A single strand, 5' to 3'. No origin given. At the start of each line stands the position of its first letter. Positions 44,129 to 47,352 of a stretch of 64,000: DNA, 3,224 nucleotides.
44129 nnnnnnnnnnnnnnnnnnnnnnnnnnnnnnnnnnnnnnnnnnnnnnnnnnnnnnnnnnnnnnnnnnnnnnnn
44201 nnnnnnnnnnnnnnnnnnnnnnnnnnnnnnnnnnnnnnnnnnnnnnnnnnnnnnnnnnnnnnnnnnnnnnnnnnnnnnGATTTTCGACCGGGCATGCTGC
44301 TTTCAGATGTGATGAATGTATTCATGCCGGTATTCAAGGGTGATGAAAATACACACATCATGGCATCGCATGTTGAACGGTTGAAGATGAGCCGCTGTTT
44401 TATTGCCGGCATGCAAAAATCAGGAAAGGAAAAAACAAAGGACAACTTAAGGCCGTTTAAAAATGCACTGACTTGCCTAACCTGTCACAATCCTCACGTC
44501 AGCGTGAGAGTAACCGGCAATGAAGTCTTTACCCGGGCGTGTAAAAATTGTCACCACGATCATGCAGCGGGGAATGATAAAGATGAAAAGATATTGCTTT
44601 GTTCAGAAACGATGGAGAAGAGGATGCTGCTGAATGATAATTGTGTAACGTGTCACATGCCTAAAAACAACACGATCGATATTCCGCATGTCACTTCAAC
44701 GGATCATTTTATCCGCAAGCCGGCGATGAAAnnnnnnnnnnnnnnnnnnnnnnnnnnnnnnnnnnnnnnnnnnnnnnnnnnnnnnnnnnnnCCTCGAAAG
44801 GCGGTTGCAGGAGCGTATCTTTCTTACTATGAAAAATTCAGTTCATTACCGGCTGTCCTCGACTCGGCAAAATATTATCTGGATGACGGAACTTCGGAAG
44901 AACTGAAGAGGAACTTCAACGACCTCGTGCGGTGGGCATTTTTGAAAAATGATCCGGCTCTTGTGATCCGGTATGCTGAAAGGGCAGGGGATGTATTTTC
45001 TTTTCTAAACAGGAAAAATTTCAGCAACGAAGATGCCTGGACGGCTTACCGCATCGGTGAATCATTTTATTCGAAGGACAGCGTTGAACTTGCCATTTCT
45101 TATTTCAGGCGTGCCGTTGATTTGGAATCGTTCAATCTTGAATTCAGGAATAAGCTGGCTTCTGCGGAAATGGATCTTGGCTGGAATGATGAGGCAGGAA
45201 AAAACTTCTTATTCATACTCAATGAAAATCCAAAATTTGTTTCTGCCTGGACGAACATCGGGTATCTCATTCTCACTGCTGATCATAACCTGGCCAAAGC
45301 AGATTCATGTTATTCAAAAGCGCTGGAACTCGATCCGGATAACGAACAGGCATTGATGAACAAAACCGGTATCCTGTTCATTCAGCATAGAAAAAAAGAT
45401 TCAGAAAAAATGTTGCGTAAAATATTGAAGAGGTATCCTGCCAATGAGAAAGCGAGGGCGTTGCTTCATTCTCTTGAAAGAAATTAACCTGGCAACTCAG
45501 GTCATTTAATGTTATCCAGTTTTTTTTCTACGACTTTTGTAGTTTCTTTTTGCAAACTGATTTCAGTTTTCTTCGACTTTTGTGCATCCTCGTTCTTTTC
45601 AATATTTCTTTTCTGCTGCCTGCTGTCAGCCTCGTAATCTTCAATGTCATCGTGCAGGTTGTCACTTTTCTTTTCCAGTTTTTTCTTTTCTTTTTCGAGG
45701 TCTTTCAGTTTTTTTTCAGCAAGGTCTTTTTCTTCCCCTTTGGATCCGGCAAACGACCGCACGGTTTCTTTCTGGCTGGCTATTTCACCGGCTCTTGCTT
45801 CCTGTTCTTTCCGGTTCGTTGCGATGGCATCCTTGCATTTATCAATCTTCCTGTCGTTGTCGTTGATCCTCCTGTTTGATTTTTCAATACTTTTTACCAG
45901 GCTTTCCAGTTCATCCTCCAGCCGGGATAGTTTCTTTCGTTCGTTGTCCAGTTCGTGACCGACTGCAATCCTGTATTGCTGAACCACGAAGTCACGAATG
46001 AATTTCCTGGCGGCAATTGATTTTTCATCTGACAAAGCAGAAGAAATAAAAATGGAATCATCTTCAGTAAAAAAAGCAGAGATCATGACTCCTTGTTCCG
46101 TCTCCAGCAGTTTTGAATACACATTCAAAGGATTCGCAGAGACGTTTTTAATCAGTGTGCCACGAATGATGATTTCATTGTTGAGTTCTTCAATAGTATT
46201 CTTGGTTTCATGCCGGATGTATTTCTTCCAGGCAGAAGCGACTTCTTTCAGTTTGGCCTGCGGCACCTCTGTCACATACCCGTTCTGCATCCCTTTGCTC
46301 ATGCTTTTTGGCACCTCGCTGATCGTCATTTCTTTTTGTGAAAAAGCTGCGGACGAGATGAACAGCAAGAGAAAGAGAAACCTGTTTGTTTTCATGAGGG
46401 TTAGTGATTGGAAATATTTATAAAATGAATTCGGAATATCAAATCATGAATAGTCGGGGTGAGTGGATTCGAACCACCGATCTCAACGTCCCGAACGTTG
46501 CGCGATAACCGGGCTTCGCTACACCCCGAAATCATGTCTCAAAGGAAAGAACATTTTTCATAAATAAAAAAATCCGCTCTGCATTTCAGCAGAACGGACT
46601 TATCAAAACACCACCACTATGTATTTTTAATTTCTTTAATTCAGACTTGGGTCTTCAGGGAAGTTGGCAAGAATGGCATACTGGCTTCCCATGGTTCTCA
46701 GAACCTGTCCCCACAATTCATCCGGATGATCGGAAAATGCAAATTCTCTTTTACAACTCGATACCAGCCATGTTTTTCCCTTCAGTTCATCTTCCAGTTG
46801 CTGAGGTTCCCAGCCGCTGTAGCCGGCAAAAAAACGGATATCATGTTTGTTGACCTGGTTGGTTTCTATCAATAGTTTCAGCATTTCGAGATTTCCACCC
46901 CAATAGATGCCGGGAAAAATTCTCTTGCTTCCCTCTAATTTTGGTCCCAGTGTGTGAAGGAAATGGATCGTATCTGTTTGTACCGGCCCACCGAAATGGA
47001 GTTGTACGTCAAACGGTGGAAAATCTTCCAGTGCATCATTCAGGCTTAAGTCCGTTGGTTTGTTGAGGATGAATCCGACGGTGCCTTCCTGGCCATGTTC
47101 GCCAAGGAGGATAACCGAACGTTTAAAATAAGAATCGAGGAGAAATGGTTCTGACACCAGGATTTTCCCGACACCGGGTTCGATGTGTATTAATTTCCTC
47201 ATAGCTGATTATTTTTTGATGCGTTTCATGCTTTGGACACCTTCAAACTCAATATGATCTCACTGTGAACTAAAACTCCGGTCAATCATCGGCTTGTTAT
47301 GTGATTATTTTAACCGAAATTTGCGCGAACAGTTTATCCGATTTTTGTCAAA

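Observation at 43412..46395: Seven-heme c-type cytochrome lipoprotein with TPR tail, beside a secreted coiled-coil protein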

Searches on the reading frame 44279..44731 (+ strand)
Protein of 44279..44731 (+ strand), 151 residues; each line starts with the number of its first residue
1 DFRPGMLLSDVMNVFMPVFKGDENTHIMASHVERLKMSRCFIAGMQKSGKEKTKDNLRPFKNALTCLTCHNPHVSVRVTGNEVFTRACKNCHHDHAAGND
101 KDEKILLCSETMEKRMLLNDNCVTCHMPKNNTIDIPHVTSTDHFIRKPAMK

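Call 49: search_solved_structures(query=window:44279-44731:+, max_evalue=10, show_alignments=5)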
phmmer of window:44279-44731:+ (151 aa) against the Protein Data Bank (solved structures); distinct sequences matched with E-value up to 10: 14.
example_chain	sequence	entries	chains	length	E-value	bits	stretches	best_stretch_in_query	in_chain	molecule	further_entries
6r2q_A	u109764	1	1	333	0.019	18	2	49-94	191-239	Cystathionine beta-synthase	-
2b30_A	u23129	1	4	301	0.036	17.2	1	22-93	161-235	Pvivax hypothetical protein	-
2ozy_A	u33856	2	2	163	0.39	13.8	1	69-130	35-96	Cytochrome c-type protein nrfB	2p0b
1ept_B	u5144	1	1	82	0.59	13.2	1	78-130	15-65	PORCINE E-TRYPSIN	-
6fto_C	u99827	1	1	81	0.63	13.1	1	10-74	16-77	Chromatin remodeling factor mit1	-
1aks_A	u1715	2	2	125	1.2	12.1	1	78-130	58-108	ALPHA TRYPSIN | Trypsin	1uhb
5xw1_A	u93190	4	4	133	1.4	12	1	78-130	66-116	Trypsin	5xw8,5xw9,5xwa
9wt9_A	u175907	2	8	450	2.7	11.1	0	46-71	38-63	Cytochrome c,Multiheme cytochrome c selenoprotein mutant (MccSep U325A) | Cytochrome c,Multiheme cytochrome c selenoprotein (MccSep)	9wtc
9wt8_A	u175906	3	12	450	2.7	11.1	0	46-71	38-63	Cytochrome c,Multiheme cytochrome c selenoprotein (MccSep)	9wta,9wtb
6lk8_S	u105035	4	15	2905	2.8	11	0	63-129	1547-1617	Nup358 complex, clamps | Nup358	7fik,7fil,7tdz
7vop_V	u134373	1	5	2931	2.8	11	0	63-129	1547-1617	Nup358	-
6ef8_A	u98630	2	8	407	2.9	10.9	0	57-107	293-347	C-type cytochrome OmcS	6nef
6qyc_A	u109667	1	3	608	8.9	9.4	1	64-129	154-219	Decaheme c-type cytochrome, OmcA/MtrC family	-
2k3v_A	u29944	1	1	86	9.2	9.3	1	53-95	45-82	Tetraheme cytochrome c-type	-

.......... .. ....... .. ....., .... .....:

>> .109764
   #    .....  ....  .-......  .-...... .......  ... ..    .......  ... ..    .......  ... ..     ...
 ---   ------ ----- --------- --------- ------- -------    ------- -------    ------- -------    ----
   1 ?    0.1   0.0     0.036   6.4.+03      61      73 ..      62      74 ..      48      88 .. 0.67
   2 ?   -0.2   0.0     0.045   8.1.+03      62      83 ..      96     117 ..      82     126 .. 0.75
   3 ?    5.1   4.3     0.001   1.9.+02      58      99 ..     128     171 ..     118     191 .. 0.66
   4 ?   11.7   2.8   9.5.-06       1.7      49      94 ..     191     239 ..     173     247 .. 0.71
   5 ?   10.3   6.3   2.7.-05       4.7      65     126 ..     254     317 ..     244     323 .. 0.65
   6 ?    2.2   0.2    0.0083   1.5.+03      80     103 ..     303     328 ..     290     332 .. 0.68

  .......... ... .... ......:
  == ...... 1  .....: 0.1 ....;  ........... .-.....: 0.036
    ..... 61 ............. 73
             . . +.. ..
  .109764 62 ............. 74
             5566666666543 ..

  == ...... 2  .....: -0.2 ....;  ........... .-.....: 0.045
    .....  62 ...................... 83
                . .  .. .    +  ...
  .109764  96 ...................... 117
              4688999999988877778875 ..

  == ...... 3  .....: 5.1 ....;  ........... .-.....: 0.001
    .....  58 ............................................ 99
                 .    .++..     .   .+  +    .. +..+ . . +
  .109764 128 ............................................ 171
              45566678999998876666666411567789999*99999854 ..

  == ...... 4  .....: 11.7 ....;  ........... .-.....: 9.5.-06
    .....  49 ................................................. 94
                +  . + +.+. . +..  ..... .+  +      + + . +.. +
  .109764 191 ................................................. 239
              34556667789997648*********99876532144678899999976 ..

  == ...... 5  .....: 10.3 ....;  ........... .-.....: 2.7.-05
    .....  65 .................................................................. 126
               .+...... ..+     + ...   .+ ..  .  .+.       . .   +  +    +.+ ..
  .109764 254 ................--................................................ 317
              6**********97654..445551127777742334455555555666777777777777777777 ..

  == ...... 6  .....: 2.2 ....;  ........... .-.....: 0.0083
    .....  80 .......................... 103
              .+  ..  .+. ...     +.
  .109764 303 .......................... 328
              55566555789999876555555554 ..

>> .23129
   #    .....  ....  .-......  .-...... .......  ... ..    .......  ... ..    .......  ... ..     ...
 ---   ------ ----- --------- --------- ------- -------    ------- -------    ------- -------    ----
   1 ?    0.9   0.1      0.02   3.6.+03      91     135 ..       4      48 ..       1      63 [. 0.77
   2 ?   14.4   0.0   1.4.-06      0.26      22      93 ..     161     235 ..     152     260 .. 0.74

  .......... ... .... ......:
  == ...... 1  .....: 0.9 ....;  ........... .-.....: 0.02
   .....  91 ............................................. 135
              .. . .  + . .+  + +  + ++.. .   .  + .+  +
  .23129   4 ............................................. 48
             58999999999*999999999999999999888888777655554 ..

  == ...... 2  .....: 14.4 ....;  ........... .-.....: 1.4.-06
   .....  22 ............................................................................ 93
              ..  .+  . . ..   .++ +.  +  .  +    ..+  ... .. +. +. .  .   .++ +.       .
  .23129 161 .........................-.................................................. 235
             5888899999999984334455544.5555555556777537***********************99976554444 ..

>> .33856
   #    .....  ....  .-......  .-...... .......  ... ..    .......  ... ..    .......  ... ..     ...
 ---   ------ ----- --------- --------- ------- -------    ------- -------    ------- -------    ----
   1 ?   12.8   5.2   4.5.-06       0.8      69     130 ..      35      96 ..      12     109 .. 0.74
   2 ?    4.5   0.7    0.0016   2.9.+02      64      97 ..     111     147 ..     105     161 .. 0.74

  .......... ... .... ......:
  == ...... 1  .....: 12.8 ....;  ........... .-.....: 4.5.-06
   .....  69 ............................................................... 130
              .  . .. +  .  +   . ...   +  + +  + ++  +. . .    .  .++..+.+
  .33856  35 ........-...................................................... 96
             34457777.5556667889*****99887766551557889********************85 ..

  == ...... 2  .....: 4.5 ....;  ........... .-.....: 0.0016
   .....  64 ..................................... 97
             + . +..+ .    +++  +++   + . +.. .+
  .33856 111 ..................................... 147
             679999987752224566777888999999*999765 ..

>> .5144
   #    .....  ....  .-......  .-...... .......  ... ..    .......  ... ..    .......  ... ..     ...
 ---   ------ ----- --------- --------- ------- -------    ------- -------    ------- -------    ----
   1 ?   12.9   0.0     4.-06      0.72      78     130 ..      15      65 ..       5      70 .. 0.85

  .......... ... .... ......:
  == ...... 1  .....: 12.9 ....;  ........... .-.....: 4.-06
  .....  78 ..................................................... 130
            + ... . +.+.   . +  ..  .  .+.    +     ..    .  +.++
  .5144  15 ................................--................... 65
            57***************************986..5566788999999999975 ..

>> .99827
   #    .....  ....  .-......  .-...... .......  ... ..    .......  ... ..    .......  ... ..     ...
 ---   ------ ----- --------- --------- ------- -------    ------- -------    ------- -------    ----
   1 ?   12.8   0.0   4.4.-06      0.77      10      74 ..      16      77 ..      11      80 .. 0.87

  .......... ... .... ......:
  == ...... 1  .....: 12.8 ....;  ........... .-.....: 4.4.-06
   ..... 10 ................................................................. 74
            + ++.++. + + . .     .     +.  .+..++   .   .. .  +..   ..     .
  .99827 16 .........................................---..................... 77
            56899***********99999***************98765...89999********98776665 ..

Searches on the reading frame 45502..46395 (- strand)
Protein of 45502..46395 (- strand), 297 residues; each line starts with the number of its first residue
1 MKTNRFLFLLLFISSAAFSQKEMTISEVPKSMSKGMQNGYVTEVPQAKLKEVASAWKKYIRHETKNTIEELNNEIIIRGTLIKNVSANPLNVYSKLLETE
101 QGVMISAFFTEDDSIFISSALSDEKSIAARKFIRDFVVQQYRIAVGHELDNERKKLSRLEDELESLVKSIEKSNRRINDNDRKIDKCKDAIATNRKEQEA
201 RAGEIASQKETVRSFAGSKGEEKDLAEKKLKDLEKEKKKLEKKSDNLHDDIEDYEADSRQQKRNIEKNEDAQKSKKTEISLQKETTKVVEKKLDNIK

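Call 3: search_protein_families(library=pfam, proteins=[window:45502-46395:-], max_evalue=1)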
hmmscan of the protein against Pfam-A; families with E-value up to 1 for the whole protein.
window:45502-46395:- (297 aa): 4 families
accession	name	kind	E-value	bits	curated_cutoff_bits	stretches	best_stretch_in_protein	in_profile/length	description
PF09486.15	HrpB7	-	0.00057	20.8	29.7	1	139-204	78-143/157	Bacterial type III secretion protein (HrpB7)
PF22550.1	CesT_Tir_1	-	0.02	15.3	27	1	65-117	39-93/131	CesT_Tir_1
PF11559.13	ADIP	-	0.09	13.3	34.3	1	153-212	58-117/151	Afadin- and alpha -actinin-Binding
PF20492.3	ERM_helical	-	0.38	11.3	40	1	147-210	37-100/120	Ezrin/radixin/moesin, alpha-helical domain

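Call 4: search_protein_families(library=ncbifam, proteins=[window:45502-46395:-], max_evalue=1)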
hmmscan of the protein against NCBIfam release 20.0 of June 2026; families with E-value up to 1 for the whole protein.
window:45502-46395:- (297 aa): 11 families
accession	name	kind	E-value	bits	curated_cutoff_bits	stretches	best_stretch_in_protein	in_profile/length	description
TIGR02168.1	SMC_prok_B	equivalog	4.8e-06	24.6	567.35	1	146-294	692-836/1181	chromosome segregation protein SMC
NF045487.1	ASRP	equivalog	0.00036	19.3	300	1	148-282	335-465/593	archaea-specific SMC-related protein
TIGR02169.1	SMC_prok_A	equivalog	0.00042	18.1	729.4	1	146-296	709-860/1165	chromosome segregation protein SMC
NF007915.0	PRK10629.1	equivalog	0.0014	18.3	89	1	92-163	55-123/127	EnvZ/OmpR regulon moderator MzrA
TIGR02559.1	HrpB7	equivalog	0.0031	17.9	134.4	1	139-210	78-148/158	type III secretion protein HrpB7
NF002572.0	PRK02224.1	equivalog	0.0056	15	1087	1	148-295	224-374/888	DNA double-strand break repair ATPase Rad50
NF041035.1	Rad50_Halo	equivalog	0.013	13.9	1000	1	148-295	245-395/883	DNA double-strand break repair ATPase Rad50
NF041378.1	XopZ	subfamily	0.037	12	1300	1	36-287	137-344/1292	XopZ family type III secretion system effector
TIGR04523.1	Mplasa_alph_rch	subfamily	0.063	11.2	270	1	151-295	437-577/745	helix-rich protein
NF005283.0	PRK06800.1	equivalog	0.088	12.6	192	1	226-282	50-106/228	flagellar assembly protein H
NF038350.1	taxis_HmpF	equivalog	0.17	10.2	200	1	151-209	463-521/553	pilus motility taxis protein HmpF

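Call 68: find_homologous_proteins(query=window:45505-46395:-, max_evalue=0.001)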
Query window:45505-46395:- (297 aa): 22 proteins with E <= 0.001 among 2956 candidates.
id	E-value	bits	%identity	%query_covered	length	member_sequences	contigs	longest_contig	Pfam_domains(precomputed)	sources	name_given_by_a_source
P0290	1.9e-177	606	100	100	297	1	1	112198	-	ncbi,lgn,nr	ncbi:MAG: hypothetical protein NT126_09080 [Bacteroidetes bacterium]|nr:hypothetical protein [Bacter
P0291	4.7e-115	401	65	100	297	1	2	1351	-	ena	-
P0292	3.4e-112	392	63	100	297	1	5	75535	-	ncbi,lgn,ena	-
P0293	3.0e-102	360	60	100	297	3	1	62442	-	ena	-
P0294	4.0e-102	359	59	95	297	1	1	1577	-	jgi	-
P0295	3.6e-71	258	47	98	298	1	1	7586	PF11559.14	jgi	-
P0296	3.3e-68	248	49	100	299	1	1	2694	-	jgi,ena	-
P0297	5.6e-66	241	49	98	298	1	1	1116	-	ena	-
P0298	2.0e-50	190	39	100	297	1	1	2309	-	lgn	-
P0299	1.1e-48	184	36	99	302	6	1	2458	PF26095.1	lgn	-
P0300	1.1e-40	158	39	93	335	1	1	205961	-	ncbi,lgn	-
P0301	1.9e-30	124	40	62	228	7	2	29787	-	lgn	-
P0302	6.1e-18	83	30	69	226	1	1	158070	-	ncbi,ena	-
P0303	2.8e-17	81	28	92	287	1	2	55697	-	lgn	-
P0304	2.0e-16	78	25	84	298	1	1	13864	-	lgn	-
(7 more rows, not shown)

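Call 69: find_encoding_contigs(protein=P0290, flank=10000, max_places=2)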
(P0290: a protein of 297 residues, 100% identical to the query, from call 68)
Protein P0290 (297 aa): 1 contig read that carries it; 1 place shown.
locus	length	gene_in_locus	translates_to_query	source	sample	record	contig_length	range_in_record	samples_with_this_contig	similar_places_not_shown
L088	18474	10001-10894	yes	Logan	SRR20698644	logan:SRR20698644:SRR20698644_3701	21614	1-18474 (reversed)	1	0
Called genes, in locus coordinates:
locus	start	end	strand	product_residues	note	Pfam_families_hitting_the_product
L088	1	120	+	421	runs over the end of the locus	PF00155:Aminotran_1_2, PF01041:DegT_DnrJ_EryC1 (faint), PF01053:Cys_Met_Meta_PP (faint)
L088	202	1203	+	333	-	PF00294:PfkB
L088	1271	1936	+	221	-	PF01209:Ubie_methyltran, PF02353:CMAS (weak), PF13489:Methyltransf_23, PF06325:PrmA (weak), PF13847:Methyltransf_31, PF08241:Methyltransf_11, PF08242:Methyltransf_12, PF13649:Methyltransf_25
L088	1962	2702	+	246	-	PF13568:OMP_b-brl_2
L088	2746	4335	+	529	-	PF03486:HI0933_like (faint), PF28550:DUF8436, PF00890:FAD_binding_2 (faint), PF01266:DAO (faint), PF01494:FAD_binding_3 (faint), PF07992:Pyr_redox_2 (faint), PF12831:FAD_oxidored (faint), PF21688:FAD-depend_C, +1 more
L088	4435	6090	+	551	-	PF18962:Por_Secre_tail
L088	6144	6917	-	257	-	PF22435:MRM3-like_sub_bind, PF00588:SpoU_methylase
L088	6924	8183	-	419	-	PF28548:4TM_phosphoesterase, PF00149:Metallophos, PF12850:Metallophos_2 (weak)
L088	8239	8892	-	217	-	PF12766:Pyridox_oxase_2, PF01243:PNPOx_N, PF10590:PNP_phzG_C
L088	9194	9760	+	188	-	PF02622:DUF179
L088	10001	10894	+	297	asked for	-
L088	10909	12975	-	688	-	PF09699:Paired_CXXCH_1 (faint), PF13435:Cytochrome_C554 (faint), PF14522:Cytochrome_C7 (faint), PF14537:Cytochrom_c3_2 (faint), PF22113:Mtrc-MtrF_II-IV_dom (faint), PF23914:TPR_CcmH_CycH (faint), PF00515:TPR_1 (faint), PF07719:TPR_2 (faint), +1 more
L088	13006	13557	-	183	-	PF13302:Acetyltransf_3, PF13420:Acetyltransf_4, PF00583:Acetyltransf_1, PF13523:Acetyltransf_8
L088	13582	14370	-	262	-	PF01678:DAP_epimerase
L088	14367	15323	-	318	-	-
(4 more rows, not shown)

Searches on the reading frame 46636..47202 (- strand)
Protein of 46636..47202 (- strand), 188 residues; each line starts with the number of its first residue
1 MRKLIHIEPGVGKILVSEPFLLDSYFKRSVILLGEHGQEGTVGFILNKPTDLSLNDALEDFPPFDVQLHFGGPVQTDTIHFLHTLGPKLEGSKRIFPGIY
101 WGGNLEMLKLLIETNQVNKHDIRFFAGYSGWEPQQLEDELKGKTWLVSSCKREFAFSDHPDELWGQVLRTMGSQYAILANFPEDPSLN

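Call 22: search_protein_families(library=pfam, proteins=[window:46636-47202:-], max_evalue=0.001)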
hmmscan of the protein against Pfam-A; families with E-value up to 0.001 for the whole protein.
window:46636-47202:- (188 aa): 1 family
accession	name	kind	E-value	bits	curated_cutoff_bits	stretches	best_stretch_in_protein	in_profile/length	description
PF02622.21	DUF179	-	6.7e-46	156.6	27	1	19-172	1-157/157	AlgH-like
